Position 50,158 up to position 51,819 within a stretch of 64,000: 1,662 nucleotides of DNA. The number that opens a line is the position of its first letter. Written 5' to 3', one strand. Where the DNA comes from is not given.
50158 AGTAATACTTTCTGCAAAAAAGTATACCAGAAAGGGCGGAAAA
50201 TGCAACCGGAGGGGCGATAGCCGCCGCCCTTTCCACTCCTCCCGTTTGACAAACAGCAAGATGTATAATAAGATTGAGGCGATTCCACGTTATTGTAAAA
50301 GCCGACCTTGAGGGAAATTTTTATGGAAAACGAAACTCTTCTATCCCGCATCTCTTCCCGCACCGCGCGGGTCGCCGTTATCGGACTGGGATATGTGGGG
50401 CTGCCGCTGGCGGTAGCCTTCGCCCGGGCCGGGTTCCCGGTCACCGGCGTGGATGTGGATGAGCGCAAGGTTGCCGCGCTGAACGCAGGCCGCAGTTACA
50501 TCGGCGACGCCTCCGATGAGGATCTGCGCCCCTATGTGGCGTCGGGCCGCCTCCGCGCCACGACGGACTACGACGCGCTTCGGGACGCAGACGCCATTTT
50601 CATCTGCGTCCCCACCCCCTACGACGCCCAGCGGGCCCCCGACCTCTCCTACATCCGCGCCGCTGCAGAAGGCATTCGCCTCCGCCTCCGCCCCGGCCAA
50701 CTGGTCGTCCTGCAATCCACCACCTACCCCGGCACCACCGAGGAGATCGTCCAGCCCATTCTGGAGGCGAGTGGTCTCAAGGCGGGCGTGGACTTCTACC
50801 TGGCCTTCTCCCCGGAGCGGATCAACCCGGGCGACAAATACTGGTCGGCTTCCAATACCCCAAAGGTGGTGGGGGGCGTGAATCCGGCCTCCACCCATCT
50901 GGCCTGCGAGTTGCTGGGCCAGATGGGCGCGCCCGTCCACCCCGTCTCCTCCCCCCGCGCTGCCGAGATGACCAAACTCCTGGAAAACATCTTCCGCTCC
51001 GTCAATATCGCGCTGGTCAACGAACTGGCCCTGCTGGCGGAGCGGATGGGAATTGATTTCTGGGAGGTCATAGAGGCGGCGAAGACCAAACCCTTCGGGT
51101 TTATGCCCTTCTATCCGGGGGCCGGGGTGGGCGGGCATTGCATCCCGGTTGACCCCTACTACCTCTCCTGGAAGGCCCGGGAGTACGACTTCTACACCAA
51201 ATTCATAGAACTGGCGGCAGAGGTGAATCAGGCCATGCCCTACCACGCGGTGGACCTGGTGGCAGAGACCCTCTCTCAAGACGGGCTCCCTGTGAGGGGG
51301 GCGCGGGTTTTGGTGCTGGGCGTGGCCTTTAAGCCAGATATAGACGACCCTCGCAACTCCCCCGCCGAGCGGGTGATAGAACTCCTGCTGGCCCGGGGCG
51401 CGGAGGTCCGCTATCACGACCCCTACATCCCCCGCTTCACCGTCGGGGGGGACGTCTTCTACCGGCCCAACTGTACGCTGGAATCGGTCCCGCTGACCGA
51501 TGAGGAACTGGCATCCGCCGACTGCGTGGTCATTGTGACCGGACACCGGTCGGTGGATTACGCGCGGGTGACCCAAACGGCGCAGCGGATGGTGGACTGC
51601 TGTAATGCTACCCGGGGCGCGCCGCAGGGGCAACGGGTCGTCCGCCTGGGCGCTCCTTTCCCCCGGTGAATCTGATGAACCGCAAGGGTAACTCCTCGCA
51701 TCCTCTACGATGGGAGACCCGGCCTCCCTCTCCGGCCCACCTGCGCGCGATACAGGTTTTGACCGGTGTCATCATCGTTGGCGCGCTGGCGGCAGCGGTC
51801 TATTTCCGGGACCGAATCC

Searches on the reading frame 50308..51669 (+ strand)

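Call 23: search_protein_families(library=pfam, proteins=[window:50308-51669:+])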
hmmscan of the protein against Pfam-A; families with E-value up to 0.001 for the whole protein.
window:50308-51669:+ (453 aa): 9 families
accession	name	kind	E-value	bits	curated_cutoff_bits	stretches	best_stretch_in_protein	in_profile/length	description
PF03721.20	UDPG_MGDP_dh_N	-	2.7e-49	167.7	27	1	21-197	2-181/187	UDP-glucose/GDP-mannose dehydrogenase family, NAD binding domain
PF00984.24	UDPG_MGDP_dh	-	1.2e-33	115.5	25.4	1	217-308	1-93/94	UDP-glucose/GDP-mannose dehydrogenase family, central domain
PF03720.21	UDPG_MGDP_dh_C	-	2.8e-21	76.3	30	1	335-430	1-96/103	UDP-glucose/GDP-mannose dehydrogenase family, UDP binding domain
PF03446.21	NAD_binding_2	-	1e-09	39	21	1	21-150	1-106/161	NAD binding domain of 6-phosphogluconate dehydrogenase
PF02737.24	3HCDH_N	-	8.9e-07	29.4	22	1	22-102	2-87/180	3-hydroxyacyl-CoA dehydrogenase, NAD binding domain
PF02254.24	TrkA_N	-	3.5e-05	24.5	23.8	0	22-72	1-53/116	TrkA-N domain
PF01210.29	NAD_Gly3P_dh_N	-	0.0005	20.5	23.1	0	22-104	2-80/158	NAD-dependent glycerol-3-phosphate dehydrogenase N-terminus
PF03807.23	F420_oxidored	-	0.00083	20.3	21.6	0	21-103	1-69/94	NADP oxidoreductase coenzyme F420-dependent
PF02558.23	ApbA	-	0.0009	19.3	22.2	0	22-111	1-84/150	Ketopantoate reductase PanE/ApbA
